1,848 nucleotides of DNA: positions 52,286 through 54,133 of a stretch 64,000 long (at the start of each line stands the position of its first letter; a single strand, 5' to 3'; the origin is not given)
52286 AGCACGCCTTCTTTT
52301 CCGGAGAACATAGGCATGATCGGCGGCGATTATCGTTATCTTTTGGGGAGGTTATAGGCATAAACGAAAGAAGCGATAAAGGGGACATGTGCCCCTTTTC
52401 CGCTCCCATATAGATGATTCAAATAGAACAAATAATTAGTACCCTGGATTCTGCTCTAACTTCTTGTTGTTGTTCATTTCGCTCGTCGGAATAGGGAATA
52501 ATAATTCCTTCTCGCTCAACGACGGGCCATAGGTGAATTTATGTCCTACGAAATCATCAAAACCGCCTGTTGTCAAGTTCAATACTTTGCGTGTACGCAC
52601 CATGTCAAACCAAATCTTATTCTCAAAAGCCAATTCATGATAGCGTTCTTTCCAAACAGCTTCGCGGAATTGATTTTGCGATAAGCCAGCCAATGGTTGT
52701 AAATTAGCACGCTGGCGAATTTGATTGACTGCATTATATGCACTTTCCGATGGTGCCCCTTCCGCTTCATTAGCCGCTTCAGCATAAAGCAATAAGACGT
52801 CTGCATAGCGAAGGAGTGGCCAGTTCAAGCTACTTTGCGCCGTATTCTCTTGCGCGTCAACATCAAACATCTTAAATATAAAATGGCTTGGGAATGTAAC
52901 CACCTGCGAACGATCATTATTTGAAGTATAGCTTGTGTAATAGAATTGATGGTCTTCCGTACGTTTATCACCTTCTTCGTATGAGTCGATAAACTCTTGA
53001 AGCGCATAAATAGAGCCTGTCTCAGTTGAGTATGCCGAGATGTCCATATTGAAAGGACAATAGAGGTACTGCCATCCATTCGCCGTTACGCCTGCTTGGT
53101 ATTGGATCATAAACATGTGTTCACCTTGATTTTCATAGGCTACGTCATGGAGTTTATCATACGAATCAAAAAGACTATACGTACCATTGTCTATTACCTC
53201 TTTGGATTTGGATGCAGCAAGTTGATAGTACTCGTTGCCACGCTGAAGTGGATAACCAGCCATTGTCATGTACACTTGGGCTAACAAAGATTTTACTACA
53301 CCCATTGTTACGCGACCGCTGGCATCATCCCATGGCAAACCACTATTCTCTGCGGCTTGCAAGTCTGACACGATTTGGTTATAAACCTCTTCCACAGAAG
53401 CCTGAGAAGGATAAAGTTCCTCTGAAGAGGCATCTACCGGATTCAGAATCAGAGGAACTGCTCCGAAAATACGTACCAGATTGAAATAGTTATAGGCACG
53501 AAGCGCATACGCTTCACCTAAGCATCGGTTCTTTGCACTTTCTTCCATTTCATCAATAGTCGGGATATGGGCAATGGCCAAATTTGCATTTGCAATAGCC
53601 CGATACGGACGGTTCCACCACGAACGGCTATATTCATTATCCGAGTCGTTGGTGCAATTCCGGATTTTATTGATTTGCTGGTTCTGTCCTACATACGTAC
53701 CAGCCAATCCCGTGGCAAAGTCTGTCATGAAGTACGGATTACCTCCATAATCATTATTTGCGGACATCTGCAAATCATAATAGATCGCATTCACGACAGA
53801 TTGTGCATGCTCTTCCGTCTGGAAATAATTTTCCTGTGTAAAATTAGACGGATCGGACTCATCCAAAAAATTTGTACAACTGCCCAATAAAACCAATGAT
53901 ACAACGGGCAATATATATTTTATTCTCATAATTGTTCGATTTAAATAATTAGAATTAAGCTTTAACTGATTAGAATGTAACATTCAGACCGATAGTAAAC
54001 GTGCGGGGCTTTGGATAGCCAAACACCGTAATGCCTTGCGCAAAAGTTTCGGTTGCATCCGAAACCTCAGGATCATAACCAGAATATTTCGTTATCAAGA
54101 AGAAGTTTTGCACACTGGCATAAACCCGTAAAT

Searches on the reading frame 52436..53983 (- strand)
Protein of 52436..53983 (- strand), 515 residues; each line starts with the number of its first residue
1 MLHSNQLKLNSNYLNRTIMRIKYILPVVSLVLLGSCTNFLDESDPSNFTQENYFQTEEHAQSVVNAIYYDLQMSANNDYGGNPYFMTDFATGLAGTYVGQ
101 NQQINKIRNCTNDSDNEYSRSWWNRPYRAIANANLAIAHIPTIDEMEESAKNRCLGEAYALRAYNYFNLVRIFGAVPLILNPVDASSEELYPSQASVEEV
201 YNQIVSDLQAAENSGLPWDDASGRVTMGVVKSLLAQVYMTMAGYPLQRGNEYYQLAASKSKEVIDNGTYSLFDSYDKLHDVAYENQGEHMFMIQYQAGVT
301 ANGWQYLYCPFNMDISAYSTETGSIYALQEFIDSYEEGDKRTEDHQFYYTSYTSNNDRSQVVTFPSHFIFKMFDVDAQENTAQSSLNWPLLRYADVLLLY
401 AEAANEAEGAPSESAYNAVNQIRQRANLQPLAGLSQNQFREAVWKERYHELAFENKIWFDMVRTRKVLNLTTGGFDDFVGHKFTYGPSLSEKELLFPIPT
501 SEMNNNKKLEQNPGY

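Call 10: search_protein_families(library=pfam, proteins=[window:52436-53983:-], max_evalue=0.01)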
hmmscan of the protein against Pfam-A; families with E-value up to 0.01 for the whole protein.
window:52436-53983:- (515 aa): 2 families
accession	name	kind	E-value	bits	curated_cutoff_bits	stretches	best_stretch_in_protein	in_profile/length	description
PF07980.17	SusD_RagB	-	5.3e-35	121.9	23.1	1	342-515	108-297/297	SusD family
PF14322.12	SusD-like_3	-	8.1e-26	91.9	27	1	39-239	2-191/191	Starch-binding associating with outer membrane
